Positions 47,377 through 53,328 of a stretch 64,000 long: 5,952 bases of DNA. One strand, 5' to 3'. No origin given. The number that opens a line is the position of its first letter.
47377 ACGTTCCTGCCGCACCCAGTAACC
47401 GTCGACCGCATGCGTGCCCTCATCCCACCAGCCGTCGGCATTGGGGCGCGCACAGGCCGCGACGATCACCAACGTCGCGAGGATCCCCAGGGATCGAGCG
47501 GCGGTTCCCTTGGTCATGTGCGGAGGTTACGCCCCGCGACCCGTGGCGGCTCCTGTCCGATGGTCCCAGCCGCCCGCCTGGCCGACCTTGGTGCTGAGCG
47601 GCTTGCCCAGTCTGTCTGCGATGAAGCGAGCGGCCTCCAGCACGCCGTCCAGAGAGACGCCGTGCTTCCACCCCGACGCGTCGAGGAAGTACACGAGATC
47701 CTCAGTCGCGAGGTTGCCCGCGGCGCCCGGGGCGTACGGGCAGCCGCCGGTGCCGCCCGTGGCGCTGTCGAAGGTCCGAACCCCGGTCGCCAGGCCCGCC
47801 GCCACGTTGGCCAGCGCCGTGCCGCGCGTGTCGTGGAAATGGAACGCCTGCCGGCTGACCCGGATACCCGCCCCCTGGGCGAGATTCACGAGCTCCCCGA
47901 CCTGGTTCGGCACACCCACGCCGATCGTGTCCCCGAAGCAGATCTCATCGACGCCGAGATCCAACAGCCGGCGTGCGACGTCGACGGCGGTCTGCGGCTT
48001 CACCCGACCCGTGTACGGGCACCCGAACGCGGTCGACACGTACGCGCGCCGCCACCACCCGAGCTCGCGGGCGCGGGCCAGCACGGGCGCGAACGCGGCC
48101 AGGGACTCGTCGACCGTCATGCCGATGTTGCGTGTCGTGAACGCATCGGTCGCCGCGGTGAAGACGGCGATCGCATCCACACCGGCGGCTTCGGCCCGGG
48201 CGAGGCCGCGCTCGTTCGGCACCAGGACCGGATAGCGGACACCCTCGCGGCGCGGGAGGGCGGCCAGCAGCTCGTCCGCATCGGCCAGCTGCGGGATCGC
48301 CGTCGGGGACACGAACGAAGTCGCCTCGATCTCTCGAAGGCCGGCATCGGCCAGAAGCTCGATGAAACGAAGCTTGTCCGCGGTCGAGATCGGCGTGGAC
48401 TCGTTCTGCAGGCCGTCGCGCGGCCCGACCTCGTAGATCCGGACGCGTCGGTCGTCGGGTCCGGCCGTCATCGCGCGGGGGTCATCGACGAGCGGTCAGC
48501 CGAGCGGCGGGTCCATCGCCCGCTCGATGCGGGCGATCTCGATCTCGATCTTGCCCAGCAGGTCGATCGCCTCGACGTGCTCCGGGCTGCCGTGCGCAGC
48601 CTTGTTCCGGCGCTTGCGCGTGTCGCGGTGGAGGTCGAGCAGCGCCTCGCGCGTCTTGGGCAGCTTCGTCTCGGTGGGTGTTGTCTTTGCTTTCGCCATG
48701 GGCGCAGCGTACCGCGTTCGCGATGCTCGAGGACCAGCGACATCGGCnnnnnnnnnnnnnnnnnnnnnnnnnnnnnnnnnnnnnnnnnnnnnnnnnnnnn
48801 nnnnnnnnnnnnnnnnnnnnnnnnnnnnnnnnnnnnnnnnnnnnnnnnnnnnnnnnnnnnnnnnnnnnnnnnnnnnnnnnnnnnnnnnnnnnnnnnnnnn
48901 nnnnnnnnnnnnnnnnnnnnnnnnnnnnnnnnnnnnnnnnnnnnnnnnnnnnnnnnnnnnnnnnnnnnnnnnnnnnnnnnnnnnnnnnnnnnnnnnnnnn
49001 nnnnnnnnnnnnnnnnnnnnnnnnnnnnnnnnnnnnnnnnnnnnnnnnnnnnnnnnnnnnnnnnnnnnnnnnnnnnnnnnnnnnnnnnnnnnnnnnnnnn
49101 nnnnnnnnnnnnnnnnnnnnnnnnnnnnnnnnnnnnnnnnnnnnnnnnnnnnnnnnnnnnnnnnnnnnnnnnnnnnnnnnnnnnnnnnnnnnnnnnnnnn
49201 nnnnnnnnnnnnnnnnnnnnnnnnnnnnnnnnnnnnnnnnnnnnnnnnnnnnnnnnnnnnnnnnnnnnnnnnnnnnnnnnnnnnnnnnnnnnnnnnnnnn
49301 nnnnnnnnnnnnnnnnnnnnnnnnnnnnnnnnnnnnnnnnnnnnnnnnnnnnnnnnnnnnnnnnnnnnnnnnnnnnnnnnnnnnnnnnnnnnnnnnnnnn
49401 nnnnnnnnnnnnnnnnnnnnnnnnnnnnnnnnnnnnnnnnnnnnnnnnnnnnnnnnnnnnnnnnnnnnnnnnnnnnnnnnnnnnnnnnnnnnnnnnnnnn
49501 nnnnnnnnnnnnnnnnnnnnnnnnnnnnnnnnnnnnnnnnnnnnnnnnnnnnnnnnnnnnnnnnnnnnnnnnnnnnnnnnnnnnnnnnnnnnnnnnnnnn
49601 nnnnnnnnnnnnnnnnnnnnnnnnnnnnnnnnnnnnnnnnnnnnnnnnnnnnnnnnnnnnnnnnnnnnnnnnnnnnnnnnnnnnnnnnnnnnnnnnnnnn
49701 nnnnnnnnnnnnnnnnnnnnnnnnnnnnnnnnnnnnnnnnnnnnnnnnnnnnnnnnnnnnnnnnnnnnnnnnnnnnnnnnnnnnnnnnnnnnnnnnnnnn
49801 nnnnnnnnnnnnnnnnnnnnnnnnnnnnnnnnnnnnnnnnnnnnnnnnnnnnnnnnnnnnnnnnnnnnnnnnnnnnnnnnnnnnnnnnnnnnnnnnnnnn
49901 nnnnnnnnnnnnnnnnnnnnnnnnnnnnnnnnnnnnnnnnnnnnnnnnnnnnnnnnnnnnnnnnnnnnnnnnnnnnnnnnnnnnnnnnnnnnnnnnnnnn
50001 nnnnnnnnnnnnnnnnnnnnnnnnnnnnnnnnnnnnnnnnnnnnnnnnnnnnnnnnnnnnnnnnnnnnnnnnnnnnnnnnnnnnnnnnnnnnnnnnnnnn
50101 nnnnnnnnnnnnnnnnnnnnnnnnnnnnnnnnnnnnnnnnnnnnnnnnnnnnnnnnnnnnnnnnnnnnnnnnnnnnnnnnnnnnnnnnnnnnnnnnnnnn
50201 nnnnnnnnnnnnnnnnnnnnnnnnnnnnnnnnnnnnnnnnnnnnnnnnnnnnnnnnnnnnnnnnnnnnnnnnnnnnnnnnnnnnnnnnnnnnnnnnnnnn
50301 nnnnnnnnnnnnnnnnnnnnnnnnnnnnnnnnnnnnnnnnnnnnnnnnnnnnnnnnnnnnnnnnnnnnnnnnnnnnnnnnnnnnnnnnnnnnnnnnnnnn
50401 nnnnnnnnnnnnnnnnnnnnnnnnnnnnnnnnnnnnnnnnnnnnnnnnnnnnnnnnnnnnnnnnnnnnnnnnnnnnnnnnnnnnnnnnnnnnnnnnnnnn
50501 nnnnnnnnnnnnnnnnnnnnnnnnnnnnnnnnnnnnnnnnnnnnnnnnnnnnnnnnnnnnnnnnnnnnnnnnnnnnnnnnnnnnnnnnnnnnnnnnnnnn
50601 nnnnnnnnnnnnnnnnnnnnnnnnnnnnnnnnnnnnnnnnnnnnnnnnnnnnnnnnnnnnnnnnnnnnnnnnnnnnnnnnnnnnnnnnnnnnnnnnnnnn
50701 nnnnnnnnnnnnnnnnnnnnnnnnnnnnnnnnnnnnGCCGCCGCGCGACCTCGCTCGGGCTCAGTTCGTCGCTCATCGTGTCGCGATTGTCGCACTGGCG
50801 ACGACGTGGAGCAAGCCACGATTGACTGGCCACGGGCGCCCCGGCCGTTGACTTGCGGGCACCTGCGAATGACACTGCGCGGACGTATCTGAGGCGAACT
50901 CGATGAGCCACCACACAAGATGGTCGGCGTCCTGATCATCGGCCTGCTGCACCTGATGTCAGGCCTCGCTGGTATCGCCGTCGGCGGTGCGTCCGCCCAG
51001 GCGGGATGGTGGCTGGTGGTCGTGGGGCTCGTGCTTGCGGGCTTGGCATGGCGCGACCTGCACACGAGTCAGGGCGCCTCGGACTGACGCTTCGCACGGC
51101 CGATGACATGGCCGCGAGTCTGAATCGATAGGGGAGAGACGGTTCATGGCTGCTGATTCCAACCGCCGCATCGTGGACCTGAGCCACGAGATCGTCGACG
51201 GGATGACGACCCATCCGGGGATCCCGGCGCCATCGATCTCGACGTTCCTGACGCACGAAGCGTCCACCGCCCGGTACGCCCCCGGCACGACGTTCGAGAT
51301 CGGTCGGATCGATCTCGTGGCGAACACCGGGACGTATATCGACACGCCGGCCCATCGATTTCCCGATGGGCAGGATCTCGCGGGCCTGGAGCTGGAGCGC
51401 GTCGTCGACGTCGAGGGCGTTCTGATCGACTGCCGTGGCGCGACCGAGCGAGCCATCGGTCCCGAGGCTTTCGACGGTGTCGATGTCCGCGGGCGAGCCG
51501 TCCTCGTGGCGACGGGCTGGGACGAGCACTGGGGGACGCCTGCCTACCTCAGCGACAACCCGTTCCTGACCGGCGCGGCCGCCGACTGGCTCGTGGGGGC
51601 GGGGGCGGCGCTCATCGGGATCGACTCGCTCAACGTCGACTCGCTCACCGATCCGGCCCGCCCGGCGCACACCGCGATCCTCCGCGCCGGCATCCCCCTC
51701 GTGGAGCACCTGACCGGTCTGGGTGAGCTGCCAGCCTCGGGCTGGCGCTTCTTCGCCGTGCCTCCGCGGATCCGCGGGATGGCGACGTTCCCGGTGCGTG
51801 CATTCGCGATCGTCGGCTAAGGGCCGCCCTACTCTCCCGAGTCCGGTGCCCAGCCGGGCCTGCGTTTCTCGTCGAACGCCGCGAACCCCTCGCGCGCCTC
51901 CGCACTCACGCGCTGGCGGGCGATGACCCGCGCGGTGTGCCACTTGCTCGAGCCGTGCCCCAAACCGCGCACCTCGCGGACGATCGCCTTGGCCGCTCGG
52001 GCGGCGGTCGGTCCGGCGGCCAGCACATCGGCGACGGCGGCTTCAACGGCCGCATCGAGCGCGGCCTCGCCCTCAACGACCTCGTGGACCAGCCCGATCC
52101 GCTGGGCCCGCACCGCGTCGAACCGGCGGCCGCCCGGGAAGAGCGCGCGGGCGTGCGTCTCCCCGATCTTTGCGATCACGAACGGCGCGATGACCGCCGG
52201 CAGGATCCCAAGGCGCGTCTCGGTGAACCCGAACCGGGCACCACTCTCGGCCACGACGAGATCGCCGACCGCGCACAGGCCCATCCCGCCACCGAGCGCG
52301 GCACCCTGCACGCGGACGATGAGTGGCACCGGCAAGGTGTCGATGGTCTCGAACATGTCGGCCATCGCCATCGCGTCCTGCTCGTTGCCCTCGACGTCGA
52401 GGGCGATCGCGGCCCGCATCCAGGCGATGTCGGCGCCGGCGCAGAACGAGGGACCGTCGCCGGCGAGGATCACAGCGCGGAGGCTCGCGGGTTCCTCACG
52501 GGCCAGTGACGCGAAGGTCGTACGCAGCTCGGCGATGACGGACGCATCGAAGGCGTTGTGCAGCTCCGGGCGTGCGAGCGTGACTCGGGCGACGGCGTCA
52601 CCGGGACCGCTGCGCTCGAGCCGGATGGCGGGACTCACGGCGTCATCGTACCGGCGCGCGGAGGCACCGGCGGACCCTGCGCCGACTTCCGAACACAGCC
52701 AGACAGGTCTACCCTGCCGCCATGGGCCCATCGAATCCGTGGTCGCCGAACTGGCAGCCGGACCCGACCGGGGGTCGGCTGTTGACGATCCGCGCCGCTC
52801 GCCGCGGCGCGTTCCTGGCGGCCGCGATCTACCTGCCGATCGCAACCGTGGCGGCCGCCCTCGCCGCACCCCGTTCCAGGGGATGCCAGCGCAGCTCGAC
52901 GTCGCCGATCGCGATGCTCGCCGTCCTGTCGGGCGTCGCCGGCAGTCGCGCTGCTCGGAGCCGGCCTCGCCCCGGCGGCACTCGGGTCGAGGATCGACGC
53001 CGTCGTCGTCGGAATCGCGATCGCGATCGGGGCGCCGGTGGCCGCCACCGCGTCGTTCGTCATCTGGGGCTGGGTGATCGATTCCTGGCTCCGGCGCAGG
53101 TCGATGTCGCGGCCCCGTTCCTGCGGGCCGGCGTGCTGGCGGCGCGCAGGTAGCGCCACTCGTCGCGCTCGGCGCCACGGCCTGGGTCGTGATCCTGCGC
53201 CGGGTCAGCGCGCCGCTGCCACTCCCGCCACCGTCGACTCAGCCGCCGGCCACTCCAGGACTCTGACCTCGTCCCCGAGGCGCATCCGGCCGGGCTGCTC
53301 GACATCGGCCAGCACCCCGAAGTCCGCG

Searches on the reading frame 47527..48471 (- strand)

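Call 25: search_protein_families(library=pfam, proteins=[window:47527-48471:-], max_evalue=0.001)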
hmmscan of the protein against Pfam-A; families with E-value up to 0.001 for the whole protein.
window:47527-48471:- (314 aa): 1 family
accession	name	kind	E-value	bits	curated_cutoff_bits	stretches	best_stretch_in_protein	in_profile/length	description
PF00682.25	HMGL-like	-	3.3e-41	141.8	29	1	9-284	1-260/260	HMGL-like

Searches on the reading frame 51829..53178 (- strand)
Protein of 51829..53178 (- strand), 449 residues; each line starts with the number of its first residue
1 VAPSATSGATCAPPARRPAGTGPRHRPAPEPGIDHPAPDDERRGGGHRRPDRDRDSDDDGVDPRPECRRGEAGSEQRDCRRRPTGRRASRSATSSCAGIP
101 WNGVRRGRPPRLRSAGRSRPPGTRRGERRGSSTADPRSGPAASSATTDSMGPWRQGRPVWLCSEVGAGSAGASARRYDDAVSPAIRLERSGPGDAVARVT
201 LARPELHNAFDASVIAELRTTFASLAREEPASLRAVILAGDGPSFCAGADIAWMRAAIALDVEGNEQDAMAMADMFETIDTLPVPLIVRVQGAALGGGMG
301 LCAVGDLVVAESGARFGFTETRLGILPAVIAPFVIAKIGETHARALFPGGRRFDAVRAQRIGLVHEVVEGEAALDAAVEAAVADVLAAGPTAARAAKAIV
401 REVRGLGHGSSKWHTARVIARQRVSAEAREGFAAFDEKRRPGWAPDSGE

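Call 25: search_protein_families(library=pfam, proteins=[window:51829-53178:-], max_evalue=0.001)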
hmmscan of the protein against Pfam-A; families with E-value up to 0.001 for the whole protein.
window:51829-53178:- (449 aa): 2 families
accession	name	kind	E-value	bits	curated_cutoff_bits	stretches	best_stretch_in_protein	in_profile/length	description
PF00378.25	ECH_1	-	5.4e-40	137.7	27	1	194-444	4-249/251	Enoyl-CoA hydratase/isomerase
PF16113.10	ECH_2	-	5.7e-23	82.4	27.2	1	197-385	2-187/335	Enoyl-CoA hydratase/isomerase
